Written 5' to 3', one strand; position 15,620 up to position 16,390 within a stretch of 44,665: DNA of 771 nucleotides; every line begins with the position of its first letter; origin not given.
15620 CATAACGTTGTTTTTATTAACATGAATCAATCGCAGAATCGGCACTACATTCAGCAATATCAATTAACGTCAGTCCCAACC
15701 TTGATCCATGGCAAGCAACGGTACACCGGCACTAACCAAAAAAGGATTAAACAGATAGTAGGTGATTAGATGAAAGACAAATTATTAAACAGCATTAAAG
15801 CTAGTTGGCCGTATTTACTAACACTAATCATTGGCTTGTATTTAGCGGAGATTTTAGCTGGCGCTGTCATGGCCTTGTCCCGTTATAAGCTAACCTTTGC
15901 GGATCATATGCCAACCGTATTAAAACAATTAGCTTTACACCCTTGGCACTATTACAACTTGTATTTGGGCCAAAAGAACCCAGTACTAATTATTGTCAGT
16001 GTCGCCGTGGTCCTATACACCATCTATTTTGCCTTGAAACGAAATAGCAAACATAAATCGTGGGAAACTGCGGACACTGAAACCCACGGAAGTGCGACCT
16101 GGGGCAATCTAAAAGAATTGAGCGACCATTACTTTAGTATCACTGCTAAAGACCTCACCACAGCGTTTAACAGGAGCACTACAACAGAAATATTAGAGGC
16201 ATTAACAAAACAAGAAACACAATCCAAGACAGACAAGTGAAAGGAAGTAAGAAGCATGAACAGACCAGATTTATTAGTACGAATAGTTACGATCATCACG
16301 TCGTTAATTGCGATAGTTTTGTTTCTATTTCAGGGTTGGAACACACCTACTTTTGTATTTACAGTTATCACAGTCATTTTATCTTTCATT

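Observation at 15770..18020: Type IV coupling protein encoded in two pieces with a small two-TM ORF in the gap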

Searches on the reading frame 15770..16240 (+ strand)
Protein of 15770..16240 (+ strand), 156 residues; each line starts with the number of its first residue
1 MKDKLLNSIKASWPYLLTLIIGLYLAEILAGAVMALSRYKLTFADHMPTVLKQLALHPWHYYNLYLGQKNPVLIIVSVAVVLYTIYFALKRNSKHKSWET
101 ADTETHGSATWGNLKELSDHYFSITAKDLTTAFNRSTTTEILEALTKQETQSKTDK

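Call 3: search_protein_families(library=pfam, proteins=[window:15770-16240:+], max_evalue=1)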
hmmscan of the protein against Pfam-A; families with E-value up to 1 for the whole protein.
window:15770-16240:+ (156 aa): 3 families
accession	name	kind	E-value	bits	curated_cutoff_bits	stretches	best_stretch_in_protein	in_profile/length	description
PF12869.13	tRNA_anti-like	-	0.039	13.9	23.5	1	69-135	5-59/146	tRNA_anti-like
PF05336.19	rhaM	-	0.045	14.4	23.4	1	36-101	13-77/105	L-rhamnose mutarotase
PF20415.3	DUF6699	-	0.093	13.3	24.1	1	48-104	31-85/131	Family of unknown function (DUF6699)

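Call 4: search_protein_families(library=ncbifam, proteins=[window:15770-16240:+], max_evalue=1)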
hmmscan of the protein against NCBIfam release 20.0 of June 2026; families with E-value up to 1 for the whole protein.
window:15770-16240:+ (156 aa): 2 families
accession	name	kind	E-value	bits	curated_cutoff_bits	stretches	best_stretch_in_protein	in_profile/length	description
TIGR00437.1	feoB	equivalog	0.011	14.5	315.65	1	14-87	422-497/594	ferrous iron transport protein B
NF010453.0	PRK13880.1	subfamily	0.02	13.1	586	1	38-120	48-131/630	conjugal transfer coupling protein TraG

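Call 14: find_homologous_proteins(query=window:15770-16240:+, max_evalue=0.001)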
Query window:15770-16240:+ (156 aa): 60 proteins with E <= 0.001 among 102 candidates.
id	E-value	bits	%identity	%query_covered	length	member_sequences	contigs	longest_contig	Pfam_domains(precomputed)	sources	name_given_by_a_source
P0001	9.9e-94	329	96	100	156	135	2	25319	-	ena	-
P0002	8.9e-93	326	96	100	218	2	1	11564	-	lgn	-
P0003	1.5e-91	322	94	100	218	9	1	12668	-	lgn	-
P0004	2.0e-90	318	92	100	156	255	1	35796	-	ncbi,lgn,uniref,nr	ncbi:conjugal transfer protein [Levilactobacillus zymae]|uniref:conjugal transfer protein n=1 Tax=Le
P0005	2.4e-89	314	91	100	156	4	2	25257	-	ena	-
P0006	2.5e-89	314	94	100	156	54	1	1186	-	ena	-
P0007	7.1e-89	313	91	100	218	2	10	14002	-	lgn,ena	-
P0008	2.7e-88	311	91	100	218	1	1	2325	-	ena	-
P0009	3.8e-88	311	90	100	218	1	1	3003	-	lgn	-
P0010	5.0e-88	310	91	100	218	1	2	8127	-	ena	-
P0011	5.7e-88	310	90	100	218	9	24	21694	-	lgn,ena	-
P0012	9.7e-88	309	90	100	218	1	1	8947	-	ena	-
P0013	1.5e-87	309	89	100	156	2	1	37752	-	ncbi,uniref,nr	ncbi:conjugal transfer protein [Lactiplantibacillus plantarum]|uniref:conjugal transfer protein n=1 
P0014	1.7e-87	308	90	100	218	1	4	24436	-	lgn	-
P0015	1.9e-87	308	89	100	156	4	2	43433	-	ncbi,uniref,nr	ncbi:conjugal transfer protein [Lactiplantibacillus pentosus]|uniref:conjugal transfer protein n=1 T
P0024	1.3e-85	302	88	100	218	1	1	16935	-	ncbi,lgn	-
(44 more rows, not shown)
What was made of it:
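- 218-aa 'proteins' exist in databases (call 14).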

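Call 17: find_encoding_contigs(protein=P0024, flank=3000, max_places=3)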
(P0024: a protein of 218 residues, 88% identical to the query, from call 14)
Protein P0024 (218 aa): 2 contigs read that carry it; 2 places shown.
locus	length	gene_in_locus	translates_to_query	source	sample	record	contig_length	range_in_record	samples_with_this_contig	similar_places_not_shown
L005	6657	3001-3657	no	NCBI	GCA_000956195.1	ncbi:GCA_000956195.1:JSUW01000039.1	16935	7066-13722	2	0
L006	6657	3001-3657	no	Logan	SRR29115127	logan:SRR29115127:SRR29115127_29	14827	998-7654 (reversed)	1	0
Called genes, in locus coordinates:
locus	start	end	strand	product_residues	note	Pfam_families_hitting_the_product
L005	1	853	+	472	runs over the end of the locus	-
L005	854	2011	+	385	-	PF18013:Phage_lysozyme2, PF00877:NLPC_P60, PF05382:Amidase_5 (weak)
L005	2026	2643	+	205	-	-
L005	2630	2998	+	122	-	PF13098:Thioredoxin_2 (faint)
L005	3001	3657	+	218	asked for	-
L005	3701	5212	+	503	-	PF02534:T4SS-DNA_transf, PF10412:TrwB_AAD_bind, PF12696:TraG-D_C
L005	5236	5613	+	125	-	-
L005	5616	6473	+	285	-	PF19597:TrbL_4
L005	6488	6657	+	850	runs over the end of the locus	PF01751:Toprim, PF01131:Topoisom_bac, PF13342:Toprim_Crpt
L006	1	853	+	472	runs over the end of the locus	-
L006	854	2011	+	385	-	PF18013:Phage_lysozyme2, PF00877:NLPC_P60, PF05382:Amidase_5 (weak)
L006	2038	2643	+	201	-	-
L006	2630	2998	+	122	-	PF13098:Thioredoxin_2 (faint)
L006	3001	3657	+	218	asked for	-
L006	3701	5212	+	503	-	PF02534:T4SS-DNA_transf, PF10412:TrwB_AAD_bind, PF12696:TraG-D_C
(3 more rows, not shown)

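Call 38: search_protein_representatives(alignment_id=A2)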
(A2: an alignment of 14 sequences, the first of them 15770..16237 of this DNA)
Query: 14 sequences, 156 profile positions. Proteins with E-value up to 0.001 (for the whole library): 50; up to 1e-10: 22; up to 1e-30: 8. The best 50 are listed.
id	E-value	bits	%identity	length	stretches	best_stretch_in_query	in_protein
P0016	1.1e-79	281.9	-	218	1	1-156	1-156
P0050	2.7e-71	254.7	-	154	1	1-150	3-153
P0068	8.3e-49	181.6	-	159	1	1-150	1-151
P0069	2.4e-45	170.3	-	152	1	1-149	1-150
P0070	1.7e-40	154.5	-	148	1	8-147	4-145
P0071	1.4e-37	145.1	-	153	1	10-151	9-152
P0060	8.0e-34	132.9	-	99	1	53-151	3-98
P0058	2.9e-32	127.9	-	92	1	1-73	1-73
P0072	4.7e-28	114.2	-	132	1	34-147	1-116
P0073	6.4e-23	97.5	-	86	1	72-154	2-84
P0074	2.8e-20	88.9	-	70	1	1-55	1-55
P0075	4.1e-19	85.1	-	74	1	86-152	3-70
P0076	4.9e-19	84.9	-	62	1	34-80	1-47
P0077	1.9e-18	83.0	-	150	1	10-143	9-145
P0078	2.6e-18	82.5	-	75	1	1-74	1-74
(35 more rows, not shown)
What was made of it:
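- On TMD-less T4CP with separate membrane anchor (TraJ/TraI, TrsK/TrsJ type): All 50 A-profile hits are <=218 aa (call 38).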

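Call 49: find_related_loci(query=A2, collection=genome_contigs, flank=3000)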
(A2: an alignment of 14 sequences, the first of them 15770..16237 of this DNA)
Query A2 (156 aa) in genome_contigs; peptide patterns used: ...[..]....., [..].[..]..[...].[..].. (x = any residue, [..] = any of these).
79 stretches matched a pattern; 53 encode a relative of the query (tblastn E <= 1e-3); 53 distinct loci.
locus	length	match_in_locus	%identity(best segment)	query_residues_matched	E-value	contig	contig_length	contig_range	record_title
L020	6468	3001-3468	96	1-156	1e-100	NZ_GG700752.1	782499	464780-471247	Lactobacillus helveticus DSM 20075 = CGMCC 1.1877 strain DSM 20075 SCAFFOLD1, whole genome shotgun sequence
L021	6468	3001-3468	96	1-156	1e-99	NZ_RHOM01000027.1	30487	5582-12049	Companilactobacillus zhongbaensis strain M1575 contig27, whole genome shotgun sequence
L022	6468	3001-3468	94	1-156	2e-98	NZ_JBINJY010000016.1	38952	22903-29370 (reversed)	Companilactobacillus sp. FL22-1 16, whole genome shotgun sequence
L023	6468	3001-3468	94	1-156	5e-97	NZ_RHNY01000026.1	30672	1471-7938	Levilactobacillus tongjiangensis strain 218-10 contig26, whole genome shotgun sequence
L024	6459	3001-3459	90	1-153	1e-91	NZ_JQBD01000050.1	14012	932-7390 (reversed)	Pediococcus damnosus strain DSM 20331 Scaffold50, whole genome shotgun sequence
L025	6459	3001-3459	88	1-153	1e-91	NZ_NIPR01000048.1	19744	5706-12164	Companilactobacillus nuruki strain SYF10-1a 48, whole genome shotgun sequence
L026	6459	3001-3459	90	1-153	6e-92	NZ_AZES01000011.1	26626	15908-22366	Companilactobacillus paralimentarius DSM 13238 = JCM 10415 strain DSM 13238 NODE_16, whole genome shotgun sequence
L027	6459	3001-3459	90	1-153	6e-92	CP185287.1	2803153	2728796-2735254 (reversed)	Furfurilactobacillus rossiae strain LTH 5750 chromosome, complete genome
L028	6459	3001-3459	90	1-153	6e-92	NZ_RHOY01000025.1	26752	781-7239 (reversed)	Agrilactobacillus yilanensis strain 54-2 contig25, whole genome shotgun sequence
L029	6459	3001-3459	90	1-153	6e-92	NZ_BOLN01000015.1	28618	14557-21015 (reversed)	Levilactobacillus lanxiensis strain 13B17 contig15, whole genome shotgun sequence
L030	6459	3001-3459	90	1-153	6e-92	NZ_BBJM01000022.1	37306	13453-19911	Secundilactobacillus oryzae JCM 18671 strain SG293, whole genome shotgun sequence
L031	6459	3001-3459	90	1-153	6e-92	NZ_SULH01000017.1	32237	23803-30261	Levilactobacillus enshiensis strain HBUAS57009 Scaffold17, whole genome shotgun sequence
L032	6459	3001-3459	89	1-153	1e-91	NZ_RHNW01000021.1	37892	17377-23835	Levilactobacillus mulengensis strain 112-3 contig21, whole genome shotgun sequence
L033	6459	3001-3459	89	1-153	2e-91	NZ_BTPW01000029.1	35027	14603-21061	Lactiplantibacillus paraxiangfangensis strain 231-9 Contig29, whole genome shotgun sequence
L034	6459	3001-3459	89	1-153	2e-91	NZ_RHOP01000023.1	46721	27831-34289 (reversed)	Companilactobacillus jidongensis strain 204-8 contig23, whole genome shotgun sequence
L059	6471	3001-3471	82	1-156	4e-86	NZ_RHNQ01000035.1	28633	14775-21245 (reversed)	Loigolactobacillus backii strain JCM 18665 contig35, whole genome shotgun sequence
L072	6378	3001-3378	50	15-140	5e-39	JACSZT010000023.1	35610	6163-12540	Weissella confusa strain FS54 Scaffold_23, whole genome shotgun sequence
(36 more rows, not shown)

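Call 55: search_protein_families(library=pfam, proteins=[L059:3483-3869:+], max_evalue=1)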
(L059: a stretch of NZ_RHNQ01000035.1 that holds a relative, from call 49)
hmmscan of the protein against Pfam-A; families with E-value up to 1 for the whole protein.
L059:3483-3869:+ (129 aa): 0 families

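Call 66: search_dna_similar(query=L059:3483-3869:+, collection=plasmids, mode=protein, max_evalue=0.001, max_rows=15, rows=spread)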
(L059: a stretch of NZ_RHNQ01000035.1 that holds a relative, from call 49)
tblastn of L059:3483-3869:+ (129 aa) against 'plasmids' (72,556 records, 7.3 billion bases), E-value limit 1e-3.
Records with a match: 6; places in all: 6; records where one place covers at least 80% of the query: 6.
Best place of each record, by identity: >=99% 1; 95-99% 4; <60% 1.
By first word of the organism name: Lacticaseibacillus 3; Loigolactobacillus 1; Companilactobacillus 1; Lactiplantibacillus 1.
By predicted mobility (MOB-suite, as given by PLSDB): conjugative 6.
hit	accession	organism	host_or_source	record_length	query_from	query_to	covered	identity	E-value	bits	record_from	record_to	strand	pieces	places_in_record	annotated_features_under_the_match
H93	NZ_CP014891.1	Loigolactobacillus backii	cell culture,brewery environment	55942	1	129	100%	100.0%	6e-79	259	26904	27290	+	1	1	hypothetical protein (x2)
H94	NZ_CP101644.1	Lacticaseibacillus rhamnosus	Pure culture,Blueberry fermentation ...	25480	1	129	100%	96.9%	2e-75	249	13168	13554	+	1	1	hypothetical protein (x2)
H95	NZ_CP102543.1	Lacticaseibacillus rhamnosus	Homo sapiens,Cell culture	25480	1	129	100%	96.9%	2e-75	249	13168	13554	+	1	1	hypothetical protein (x2)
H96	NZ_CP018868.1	Companilactobacillus alimentarius DSM 20249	single cell,marinated fish product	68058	1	129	100%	96.9%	2e-75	249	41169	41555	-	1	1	hypothetical protein (x2)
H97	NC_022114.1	Lacticaseibacillus paracasei subsp. paracasei 8700:2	Homo sapiens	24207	1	129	100%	96.1%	2e-75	249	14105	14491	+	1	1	hypothetical protein (x2)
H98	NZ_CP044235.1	Lactiplantibacillus plantarum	metagenomic assembly,Fermented onions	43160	8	127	93%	44.7%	5e-25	105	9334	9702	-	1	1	hypothetical protein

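Call 70: search_solved_structures(query=L072:2974-5058:+, max_evalue=0.001, show_alignments=1)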
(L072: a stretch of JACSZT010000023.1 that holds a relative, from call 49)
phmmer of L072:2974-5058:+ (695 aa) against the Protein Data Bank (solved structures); distinct sequences matched with E-value up to 0.001: 1.
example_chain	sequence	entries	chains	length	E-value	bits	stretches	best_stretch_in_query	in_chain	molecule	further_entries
8dol_A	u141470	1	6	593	2.5e-12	49.8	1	340-563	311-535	Cag pathogenicity island protein (Cag5)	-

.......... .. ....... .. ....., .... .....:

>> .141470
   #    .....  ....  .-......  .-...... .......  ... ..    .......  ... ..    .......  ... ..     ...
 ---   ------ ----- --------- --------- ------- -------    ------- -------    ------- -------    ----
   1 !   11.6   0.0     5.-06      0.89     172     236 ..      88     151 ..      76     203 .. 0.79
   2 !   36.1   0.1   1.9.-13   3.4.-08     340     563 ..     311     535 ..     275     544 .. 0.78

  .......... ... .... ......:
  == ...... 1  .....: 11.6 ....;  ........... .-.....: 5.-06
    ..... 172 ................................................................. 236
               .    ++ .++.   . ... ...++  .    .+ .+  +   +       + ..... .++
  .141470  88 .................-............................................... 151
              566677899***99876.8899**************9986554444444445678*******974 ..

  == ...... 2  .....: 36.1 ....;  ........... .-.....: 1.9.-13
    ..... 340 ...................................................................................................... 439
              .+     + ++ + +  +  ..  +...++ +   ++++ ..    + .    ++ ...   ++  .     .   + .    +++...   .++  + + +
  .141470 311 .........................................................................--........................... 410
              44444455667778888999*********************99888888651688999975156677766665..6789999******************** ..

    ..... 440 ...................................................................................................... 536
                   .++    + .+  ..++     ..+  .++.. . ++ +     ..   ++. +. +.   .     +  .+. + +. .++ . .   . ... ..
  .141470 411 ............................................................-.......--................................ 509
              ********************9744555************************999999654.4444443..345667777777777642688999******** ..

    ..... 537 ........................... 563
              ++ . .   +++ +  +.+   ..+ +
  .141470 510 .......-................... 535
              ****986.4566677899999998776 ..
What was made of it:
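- Tried and rejected: Only the nucleotide-binding domain of Cag5 matched, which says nothing about the N-terminal motif (call 70).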

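Call 71: search_dna_similar(query=window:15770-16237:+, collection=plasmids, mode=protein, max_evalue=0.01, max_rows=60, rows=spread)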
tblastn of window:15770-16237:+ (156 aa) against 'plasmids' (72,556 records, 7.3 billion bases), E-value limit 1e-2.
Records with a match: 227; places in all: 236; records where one place covers at least 80% of the query: 220.
Best place of each record, by identity: >=99% 3; 95-99% 8; 90-95% 14; 80-90% 115; 60-80% 30; <60% 57.
By first word of the organism name: Lactiplantibacillus 95; Latilactobacillus 25; Lactococcus 17; Enterococcus 15; Levilactobacillus 12; Pediococcus 11; Lacticaseibacillus 11; Leuconostoc 7; Lactobacillus 6; Limosilactobacillus 4; and 11 more.
By predicted mobility (MOB-suite, as given by PLSDB): conjugative 215; non-mobilizable 12.
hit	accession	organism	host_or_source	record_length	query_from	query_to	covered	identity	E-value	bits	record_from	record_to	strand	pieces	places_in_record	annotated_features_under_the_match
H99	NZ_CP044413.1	Lactobacillus sp. JM1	strain,infant feces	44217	1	156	100%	100.0%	8e-99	317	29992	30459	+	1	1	conjugal transfer protein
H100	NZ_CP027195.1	Lactobacillus sp. CBA3606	-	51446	1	156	100%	96.2%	2e-95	308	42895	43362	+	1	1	conjugal transfer protein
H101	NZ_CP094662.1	Lacticaseibacillus paracasei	pure culture,kefir grains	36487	1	156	100%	95.5%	5e-95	306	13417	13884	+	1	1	hypothetical protein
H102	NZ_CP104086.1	Lactiplantibacillus plantarum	Homo sapiens,cell culture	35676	1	156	100%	94.2%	4e-94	304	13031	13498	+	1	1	conjugal transfer protein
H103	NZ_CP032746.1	Lactiplantibacillus paraplantarum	whole organism,beer contaminant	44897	1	156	100%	92.3%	5e-92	298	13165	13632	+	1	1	hypothetical protein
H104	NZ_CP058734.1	Lactiplantibacillus plantarum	Animal droppings,animal droppings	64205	1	156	100%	89.7%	1e-89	291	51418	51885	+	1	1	conjugal transfer protein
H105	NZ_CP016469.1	Latilactobacillus curvatus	cell culture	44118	1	153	98%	89.5%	6e-88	286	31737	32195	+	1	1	conjugal transfer protein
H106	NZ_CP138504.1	Pediococcus acidilactici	Chicken,Faeces,Chicken farm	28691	1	153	98%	89.5%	8e-88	286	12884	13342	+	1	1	conjugal transfer protein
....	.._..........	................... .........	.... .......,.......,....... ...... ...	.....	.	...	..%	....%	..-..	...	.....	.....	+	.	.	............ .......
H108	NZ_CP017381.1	Lactiplantibacillus plantarum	cell culture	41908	1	153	98%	89.5%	1e-87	285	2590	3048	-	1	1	hypothetical protein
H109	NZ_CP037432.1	Lactiplantibacillus plantarum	Food,kimchi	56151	1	153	98%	89.5%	1e-87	285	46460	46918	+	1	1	hypothetical protein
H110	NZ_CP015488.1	Latilactobacillus sakei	cell culture,starter culture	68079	1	153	98%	89.5%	1e-87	285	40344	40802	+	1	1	conjugal transfer protein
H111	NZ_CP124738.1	Limosilactobacillus fermentum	single cell,Human saliva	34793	1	153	98%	89.5%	3e-87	285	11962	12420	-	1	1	conjugal transfer protein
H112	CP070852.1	Lactiplantibacillus plantarum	bacterial isolate,Fu-Tsai (Fermented ...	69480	1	153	98%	88.9%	5e-87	284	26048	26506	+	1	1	conjugal transfer protein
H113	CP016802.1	Levilactobacillus brevis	cell culture,wheat beer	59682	1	153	98%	88.9%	1e-86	283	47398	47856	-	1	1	conjugal transfer protein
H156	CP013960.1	Staphylococcus aureus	Homo sapiens,blood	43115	15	149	87%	28.0%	3e-3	44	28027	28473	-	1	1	hypothetical protein | type VI secretion protein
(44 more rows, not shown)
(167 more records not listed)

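Call 72: get_annotated_region(hit=H156, flank=2500)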
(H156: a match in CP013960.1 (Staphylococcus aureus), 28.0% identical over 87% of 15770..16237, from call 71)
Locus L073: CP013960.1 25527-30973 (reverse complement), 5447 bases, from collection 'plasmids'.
description: Staphylococcus aureus strain V605 plasmid pV605, complete sequence
organism: Staphylococcus aureus (NCBI taxid 1280)
taxonomy: Bacteria; Bacillota; Bacilli; Bacillales; Staphylococcaceae; Staphylococcus; Staphylococcus aureus
host: -; source: Homo sapiens,blood; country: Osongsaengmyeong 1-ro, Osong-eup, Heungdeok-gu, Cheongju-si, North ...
typing (MOB-suite, as given by PLSDB): conjugative; replicon rep_cluster_1017,rep_cluster_936; relaxase MOBQ,MOBQ; mating-pair formation MPF_T
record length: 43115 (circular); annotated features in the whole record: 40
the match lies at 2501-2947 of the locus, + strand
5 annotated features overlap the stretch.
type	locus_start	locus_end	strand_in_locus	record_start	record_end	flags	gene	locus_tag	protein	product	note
CDS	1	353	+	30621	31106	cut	-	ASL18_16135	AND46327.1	conjugal transfer protein TraH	-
CDS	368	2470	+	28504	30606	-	-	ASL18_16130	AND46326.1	DNA topoisomerase III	-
CDS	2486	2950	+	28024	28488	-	-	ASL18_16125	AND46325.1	hypothetical protein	-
CDS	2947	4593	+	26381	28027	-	-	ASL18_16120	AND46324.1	type VI secretion protein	-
CDS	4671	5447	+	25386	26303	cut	-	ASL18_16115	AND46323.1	hypothetical protein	-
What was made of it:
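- A-like small genes lie next to a VirD4-like gene on 227 plasmids, including Enterococcus, Lactococcus and S. aureus (calls 71, 72).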
